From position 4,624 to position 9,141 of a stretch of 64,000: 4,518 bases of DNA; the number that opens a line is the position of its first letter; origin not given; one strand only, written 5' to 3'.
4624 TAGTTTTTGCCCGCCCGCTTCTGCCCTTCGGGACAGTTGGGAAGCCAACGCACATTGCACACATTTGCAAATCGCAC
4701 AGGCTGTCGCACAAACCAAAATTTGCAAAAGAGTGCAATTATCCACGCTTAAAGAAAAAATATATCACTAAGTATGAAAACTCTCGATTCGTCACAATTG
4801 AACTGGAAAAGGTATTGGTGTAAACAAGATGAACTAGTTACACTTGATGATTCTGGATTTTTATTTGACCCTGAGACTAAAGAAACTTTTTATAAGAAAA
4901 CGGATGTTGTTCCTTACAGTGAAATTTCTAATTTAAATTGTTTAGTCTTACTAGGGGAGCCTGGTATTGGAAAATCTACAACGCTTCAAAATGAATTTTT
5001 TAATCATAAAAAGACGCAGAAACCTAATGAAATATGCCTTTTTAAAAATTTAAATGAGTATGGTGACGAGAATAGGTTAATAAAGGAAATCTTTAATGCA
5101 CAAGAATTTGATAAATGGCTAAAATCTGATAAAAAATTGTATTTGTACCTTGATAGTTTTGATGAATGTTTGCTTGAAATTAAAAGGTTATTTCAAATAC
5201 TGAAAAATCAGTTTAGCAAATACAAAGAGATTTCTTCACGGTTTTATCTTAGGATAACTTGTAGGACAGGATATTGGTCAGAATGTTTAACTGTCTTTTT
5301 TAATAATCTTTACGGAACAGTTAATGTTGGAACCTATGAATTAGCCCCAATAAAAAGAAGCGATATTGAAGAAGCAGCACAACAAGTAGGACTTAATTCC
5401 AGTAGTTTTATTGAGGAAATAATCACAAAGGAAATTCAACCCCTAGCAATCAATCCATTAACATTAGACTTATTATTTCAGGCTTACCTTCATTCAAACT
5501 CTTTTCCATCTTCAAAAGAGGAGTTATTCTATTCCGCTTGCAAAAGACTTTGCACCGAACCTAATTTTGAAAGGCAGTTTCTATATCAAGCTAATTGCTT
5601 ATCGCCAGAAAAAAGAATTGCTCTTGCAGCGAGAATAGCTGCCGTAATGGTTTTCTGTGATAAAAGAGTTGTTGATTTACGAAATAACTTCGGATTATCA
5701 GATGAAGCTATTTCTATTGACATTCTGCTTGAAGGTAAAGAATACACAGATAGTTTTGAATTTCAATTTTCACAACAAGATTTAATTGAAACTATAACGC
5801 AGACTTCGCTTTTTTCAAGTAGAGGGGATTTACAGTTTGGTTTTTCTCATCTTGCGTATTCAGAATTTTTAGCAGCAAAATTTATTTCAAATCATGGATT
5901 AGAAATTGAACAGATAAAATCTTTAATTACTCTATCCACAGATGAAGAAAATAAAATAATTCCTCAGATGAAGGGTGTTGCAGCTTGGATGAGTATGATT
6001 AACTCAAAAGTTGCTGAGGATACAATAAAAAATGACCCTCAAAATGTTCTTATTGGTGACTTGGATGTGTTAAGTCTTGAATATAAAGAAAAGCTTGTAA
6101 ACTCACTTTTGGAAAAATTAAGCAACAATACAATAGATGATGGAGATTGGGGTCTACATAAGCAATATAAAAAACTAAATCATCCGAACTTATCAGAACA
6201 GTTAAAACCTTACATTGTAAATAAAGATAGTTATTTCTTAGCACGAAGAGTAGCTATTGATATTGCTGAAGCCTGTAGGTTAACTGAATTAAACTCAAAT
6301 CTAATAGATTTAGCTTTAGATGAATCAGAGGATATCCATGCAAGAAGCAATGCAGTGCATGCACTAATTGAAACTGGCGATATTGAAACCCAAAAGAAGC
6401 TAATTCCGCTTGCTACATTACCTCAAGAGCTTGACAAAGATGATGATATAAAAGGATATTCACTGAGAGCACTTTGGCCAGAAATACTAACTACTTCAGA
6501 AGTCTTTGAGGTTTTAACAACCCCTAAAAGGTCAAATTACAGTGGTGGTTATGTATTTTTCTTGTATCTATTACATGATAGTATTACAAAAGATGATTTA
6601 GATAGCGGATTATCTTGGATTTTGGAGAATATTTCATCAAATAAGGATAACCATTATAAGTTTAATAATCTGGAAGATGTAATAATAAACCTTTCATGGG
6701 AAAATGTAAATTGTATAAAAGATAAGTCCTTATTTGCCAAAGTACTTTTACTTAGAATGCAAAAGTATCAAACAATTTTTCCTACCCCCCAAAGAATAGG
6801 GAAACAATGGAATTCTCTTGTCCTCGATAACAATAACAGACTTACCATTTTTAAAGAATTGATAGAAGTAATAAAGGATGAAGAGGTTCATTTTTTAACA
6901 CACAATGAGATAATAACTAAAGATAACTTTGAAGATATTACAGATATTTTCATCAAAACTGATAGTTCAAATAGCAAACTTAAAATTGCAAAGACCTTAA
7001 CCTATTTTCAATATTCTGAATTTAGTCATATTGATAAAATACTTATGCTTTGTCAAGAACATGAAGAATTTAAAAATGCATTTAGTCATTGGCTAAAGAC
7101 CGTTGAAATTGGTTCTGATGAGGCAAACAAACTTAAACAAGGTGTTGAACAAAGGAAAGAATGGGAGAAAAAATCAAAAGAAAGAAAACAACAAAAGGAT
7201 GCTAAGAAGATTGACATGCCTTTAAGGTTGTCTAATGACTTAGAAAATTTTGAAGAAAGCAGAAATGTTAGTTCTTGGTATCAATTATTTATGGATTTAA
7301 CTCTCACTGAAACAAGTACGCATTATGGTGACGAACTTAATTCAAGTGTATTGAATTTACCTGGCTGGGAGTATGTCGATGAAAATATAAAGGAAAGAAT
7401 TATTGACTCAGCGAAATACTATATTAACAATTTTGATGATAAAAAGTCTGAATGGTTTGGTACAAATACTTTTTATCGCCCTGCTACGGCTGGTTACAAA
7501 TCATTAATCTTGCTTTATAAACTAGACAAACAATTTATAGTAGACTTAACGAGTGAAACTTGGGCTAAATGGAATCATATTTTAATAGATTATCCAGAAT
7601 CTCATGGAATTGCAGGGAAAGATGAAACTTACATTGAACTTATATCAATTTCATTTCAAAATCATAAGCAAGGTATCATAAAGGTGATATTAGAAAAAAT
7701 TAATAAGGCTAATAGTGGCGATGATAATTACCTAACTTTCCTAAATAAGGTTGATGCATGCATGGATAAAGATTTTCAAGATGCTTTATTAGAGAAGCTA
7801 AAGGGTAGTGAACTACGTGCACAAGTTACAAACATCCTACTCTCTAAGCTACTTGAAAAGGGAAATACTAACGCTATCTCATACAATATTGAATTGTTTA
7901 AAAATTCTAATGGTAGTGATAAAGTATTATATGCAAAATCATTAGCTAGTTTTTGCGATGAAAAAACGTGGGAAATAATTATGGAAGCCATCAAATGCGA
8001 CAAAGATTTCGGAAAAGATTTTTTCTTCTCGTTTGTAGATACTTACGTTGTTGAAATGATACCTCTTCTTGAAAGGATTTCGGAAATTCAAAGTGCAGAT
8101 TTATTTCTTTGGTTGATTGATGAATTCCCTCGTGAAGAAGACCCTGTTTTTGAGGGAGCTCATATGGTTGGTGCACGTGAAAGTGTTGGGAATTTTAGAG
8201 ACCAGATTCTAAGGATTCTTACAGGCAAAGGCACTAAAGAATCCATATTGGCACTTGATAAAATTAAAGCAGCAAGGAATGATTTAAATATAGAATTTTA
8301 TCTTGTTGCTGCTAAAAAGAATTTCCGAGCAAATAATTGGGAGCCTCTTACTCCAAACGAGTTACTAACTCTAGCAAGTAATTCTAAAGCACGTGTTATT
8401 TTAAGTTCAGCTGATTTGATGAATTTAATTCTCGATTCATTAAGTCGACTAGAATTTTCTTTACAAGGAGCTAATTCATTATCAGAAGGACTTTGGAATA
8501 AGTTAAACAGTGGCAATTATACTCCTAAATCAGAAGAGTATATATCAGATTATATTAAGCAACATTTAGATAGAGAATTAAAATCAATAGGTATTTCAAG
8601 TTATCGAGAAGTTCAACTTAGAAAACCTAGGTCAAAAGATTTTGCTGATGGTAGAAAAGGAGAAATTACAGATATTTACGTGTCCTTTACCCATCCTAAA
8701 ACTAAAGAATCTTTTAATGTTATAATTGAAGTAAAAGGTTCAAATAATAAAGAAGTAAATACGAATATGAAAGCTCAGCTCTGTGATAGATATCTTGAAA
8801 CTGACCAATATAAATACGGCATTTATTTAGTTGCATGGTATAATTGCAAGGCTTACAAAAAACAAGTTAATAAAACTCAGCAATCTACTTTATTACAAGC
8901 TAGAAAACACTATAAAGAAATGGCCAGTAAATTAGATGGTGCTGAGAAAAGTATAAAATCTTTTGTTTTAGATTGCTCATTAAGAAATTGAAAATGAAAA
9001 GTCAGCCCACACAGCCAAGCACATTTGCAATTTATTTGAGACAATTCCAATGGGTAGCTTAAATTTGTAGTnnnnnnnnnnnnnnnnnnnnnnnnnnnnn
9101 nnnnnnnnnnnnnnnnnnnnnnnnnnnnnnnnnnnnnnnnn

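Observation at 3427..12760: Candidate multi-gene conflict/defence island: PIN-like + NACHT-nuclease + AEP-helicase + Schlafen-like ATPase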

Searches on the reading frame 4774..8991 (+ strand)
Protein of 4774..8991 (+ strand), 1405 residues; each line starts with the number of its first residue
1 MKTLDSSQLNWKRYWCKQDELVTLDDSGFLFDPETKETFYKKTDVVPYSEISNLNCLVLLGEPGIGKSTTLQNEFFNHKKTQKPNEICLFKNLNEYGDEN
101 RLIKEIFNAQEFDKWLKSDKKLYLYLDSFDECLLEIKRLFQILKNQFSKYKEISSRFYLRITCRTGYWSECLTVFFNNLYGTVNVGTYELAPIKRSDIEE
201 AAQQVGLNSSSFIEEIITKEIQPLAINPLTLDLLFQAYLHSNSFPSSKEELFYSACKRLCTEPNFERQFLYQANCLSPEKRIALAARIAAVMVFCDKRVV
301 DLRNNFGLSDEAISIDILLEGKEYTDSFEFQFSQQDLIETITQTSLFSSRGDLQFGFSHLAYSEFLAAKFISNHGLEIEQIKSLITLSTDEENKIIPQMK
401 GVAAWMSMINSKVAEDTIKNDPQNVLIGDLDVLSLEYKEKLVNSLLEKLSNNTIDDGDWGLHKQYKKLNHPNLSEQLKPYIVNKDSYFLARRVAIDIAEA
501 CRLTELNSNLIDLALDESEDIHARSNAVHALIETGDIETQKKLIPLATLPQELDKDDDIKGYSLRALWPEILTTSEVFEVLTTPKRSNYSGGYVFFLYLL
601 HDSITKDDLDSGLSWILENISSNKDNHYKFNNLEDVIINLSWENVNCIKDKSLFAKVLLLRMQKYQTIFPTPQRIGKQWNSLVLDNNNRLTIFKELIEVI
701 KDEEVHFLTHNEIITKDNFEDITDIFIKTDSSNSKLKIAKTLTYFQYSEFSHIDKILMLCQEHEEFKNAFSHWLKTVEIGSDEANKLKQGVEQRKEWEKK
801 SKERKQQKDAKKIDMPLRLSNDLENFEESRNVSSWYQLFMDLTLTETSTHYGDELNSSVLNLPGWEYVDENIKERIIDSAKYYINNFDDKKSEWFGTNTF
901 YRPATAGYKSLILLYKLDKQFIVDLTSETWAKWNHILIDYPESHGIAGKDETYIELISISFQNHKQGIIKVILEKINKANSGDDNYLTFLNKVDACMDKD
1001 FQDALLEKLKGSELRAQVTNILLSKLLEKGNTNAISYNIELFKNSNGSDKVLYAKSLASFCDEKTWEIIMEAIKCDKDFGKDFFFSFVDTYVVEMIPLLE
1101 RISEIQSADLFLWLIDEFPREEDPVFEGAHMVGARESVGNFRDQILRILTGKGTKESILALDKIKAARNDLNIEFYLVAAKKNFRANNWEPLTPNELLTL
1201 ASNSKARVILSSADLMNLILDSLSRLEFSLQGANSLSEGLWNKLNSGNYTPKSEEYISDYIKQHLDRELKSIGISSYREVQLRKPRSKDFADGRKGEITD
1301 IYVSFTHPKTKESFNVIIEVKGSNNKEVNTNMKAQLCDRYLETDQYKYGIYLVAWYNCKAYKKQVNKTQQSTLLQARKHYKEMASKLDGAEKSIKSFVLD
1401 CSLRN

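Call 3: search_protein_families(library=pfam, proteins=[window:4774-8991:+], max_evalue=0.01)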
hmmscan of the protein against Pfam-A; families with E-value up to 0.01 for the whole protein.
window:4774-8991:+ (1405 aa): 4 families
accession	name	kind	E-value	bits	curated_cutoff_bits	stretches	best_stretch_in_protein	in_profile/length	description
PF24883.2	NPHP3_N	-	0.0021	18.7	24.8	0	100-163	106-163/164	Nephrocystin 3, N-terminal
PF20720.3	nSTAND3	-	0.0023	18.1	27.2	0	53-171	16-118/155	Novel STAND NTPase 3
PF13646.12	HEAT_2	-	0.005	17.5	27.7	0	485-548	11-72/88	HEAT repeats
PF13173.12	AAA_14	-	0.0072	16.8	27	0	56-145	4-83/129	AAA domain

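Call 4: search_protein_families(library=padloc, proteins=[window:4774-8991:+], max_evalue=0.01)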
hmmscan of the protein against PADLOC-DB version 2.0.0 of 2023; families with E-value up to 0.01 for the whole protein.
window:4774-8991:+ (1405 aa): 0 families

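Call 6: search_protein_families(library=ncbifam, proteins=[window:4774-8991:+], max_evalue=0.01)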
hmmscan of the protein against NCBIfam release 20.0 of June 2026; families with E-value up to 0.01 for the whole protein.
window:4774-8991:+ (1405 aa): 3 families
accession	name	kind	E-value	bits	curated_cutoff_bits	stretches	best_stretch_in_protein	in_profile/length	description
NF058535.1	antiphage_EruA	equivalog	6.7e-77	259.7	1000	2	47-813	17-746/1318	NACHT domain-containing antiphage protein EruA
NF058534.1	antiphage_HyoA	equivalog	4.8e-54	183.5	1200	3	187-839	203-871/1430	NACHT domain-containing antiphage protein HyoA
NF038074.1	fam_STM4014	hypoth_equivalog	0.0092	15.4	175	0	686-832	8-152/349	STM4014 family protein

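Call 36: find_homologous_proteins(query=window:4774-8991:+, max_evalue=0.00001)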
Query window:4774-8991:+ (1405 aa): 974 proteins with E <= 0.00001 among 8000 candidates; the best 120 are listed.
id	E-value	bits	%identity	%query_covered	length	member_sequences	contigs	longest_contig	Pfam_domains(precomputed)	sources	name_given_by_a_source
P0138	0.0e+0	2799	88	100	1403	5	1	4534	-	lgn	-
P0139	0.0e+0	2676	84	100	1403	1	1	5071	-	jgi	-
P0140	0.0e+0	2625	84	98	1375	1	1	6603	PF13646.13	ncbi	-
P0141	0.0e+0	2209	68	100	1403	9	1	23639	PF28130.1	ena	-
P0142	0.0e+0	2117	66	100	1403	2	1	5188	PF28130.1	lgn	-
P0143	0.0e+0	2114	66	100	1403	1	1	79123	PF28130.1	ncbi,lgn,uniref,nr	ncbi:hypothetical protein [Flammeovirga sp. EKP202]|uniref:hypothetical protein n=1 Tax=Flammeovirga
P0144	0.0e+0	1841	59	100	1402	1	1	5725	PF28130.1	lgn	-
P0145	0.0e+0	1783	69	82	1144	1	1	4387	PF28130.1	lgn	-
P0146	0.0e+0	1621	54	99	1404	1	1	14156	-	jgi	jgi:hypothetical protein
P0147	0.0e+0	1613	53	99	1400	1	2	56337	-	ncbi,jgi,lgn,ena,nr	ncbi:MAG: hypothetical protein M0R39_02955 [Prolixibacteraceae bacterium]|jgi:hypothetical protein|n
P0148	0.0e+0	1602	53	99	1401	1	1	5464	-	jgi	jgi:hypothetical protein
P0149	0.0e+0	1579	52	99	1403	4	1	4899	-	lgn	-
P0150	0.0e+0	1566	52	99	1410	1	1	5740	-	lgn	-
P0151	0.0e+0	1395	51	90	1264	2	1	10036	-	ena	-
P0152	0.0e+0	1314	46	99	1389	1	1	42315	-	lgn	-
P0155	0.0e+0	1225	43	99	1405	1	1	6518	-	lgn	-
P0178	3.7e-254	865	38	85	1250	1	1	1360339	-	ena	-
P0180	6.6e-251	854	33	100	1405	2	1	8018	PF28130.1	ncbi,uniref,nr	ncbi:MAG: hypothetical protein HPY90_14060 [Syntrophothermus sp.]|uniref:NACHT domain-containing pro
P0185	1.6e-245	836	34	100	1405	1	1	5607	PF13401.13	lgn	-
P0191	1.7e-242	826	33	100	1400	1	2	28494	-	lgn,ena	-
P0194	6.8e-242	824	33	99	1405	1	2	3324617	-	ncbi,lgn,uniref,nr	ncbi:NACHT domain-containing protein [Moorella sp. Hama-1]|uniref:NACHT domain-containing protein n=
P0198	2.3e-240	819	33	100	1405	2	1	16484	PF28130.1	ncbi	-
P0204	7.0e-239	814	34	100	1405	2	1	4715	-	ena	-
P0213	2.2e-236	806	35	99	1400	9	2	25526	PF28130.1,PF13401.13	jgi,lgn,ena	jgi:hypothetical protein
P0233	1.1e-231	790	31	100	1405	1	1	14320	-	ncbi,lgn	-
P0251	4.6e-228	778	33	99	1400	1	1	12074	-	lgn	-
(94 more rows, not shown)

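Call 37: find_encoding_contigs(protein=P0143, flank=6000, max_places=2)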
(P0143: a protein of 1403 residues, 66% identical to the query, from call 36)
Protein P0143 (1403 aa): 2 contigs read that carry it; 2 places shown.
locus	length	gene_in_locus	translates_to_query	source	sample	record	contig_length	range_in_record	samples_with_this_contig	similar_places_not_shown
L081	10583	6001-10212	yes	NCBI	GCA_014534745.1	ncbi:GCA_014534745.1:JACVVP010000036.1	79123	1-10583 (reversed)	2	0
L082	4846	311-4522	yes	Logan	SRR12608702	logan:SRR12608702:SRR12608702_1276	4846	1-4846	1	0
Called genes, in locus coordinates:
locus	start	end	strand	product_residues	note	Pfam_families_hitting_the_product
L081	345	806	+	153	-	PF00313:CSD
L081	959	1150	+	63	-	PF00313:CSD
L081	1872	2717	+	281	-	-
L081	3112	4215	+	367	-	-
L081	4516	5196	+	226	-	-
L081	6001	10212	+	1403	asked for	PF28130:DUF8371 (faint)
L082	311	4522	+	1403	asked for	PF28130:DUF8371 (faint)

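Call 38: find_encoding_contigs(protein=P0147, flank=6000, max_places=2)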
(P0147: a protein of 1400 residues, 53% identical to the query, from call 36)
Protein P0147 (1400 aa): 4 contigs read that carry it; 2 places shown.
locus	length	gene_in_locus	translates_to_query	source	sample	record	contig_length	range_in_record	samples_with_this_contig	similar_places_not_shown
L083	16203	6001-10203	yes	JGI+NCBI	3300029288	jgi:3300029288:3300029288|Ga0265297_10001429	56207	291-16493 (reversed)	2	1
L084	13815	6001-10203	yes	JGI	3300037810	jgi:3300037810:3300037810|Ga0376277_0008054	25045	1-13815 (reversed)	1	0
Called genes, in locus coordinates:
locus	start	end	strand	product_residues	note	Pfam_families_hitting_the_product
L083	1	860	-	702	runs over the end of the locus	PF03781:FGE-sulfatase, PF13489:Methyltransf_23, PF08241:Methyltransf_11 (weak), PF08242:Methyltransf_12, PF13649:Methyltransf_25 (weak), PF13847:Methyltransf_31 (weak)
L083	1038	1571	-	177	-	PF25589:DUF7935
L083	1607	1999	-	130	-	-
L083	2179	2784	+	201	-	PF00702:Hydrolase, PF13419:HAD_2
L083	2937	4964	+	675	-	PF00270:DEAD (faint), PF04851:ResIII, PF17757:UvrB_inter, PF27431:UvrB_3rd, PF00271:Helicase_C, PF12344:UvrB, PF02151:UVR (faint)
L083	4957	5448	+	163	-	PF01966:HD (weak)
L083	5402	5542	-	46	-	-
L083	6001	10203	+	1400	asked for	-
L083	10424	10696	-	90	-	-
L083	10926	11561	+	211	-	PF00561:Abhydrolase_1 (weak), PF00756:Esterase (weak)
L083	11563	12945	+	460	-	PF16499:Melibiase_2, PF17801:Melibiase_C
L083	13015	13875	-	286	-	PF00140:Sigma70_r1_2, PF04542:Sigma70_r2, PF04539:Sigma70_r3, PF04545:Sigma70_r4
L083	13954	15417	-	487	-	PF00089:Trypsin, PF13365:Trypsin_2, PF00595:PDZ, PF13180:PDZ_2, PF17820:PDZ_6 (faint)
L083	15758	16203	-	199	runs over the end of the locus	PF18306:LDcluster4, PF03641:Lysine_decarbox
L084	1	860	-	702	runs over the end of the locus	PF03781:FGE-sulfatase, PF13489:Methyltransf_23, PF08241:Methyltransf_11 (weak), PF08242:Methyltransf_12, PF13649:Methyltransf_25 (weak), PF13847:Methyltransf_31 (weak)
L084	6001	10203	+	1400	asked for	-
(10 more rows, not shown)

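Call 39: find_encoding_contigs(protein=P0141, flank=6000, max_places=2)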
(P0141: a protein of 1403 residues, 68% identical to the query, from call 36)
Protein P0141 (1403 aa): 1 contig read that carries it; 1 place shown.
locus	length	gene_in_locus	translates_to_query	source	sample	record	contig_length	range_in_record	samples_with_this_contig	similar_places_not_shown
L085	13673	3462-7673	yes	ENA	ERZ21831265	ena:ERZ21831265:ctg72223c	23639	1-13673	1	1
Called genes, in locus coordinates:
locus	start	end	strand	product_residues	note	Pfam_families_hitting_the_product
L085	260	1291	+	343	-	PF04607:RelA_SpoT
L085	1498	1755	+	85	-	PF19891:DUF6364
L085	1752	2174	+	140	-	PF01850:PIN (weak), PF13470:PIN_3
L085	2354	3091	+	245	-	-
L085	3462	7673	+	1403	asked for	PF28130:DUF8371 (faint)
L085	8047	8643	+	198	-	-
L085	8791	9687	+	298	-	PF18928:DUF5677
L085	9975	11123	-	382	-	PF14319:Zn_Tnp_IS91, PF04986:Y2_Tnp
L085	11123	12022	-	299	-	PF13495:Phage_int_SAM_4, PF00589:Phage_integrase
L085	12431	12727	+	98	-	-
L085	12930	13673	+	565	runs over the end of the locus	PF00580:UvrD-helicase, PF13245:AAA_19 (weak), PF13604:AAA_30 (faint), PF01443:Viral_helicase1 (faint), PF13361:UvrD_C, PF13245:AAA_19 (weak), PF13538:UvrD_C_2 (weak)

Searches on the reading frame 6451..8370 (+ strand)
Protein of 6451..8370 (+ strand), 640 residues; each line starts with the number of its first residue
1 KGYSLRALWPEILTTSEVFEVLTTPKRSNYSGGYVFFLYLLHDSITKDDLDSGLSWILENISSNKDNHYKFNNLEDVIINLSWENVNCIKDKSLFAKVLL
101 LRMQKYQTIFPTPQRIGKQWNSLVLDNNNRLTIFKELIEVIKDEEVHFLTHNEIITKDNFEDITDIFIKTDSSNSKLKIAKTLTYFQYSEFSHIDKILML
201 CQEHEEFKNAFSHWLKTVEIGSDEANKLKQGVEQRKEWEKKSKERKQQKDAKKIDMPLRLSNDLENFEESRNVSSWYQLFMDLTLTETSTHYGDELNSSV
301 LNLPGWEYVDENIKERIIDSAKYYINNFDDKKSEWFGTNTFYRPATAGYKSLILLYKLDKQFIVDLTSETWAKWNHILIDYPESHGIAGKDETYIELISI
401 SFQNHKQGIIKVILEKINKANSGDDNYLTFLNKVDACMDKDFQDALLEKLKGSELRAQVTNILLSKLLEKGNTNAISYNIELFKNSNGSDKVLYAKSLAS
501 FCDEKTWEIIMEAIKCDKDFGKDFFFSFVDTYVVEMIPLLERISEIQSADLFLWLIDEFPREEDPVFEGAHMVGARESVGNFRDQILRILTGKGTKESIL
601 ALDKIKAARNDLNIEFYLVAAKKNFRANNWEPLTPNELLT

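Call 91: search_protein_families(library=pfam, proteins=[window:6451-8370:+], max_evalue=5)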
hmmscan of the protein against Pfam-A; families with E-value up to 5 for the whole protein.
window:6451-8370:+ (640 aa): 1 family
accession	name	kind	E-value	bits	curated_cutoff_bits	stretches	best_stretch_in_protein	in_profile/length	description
PF10238.14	Eapp_C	-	0.029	15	25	1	199-253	41-96/134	E2F-associated phosphoprotein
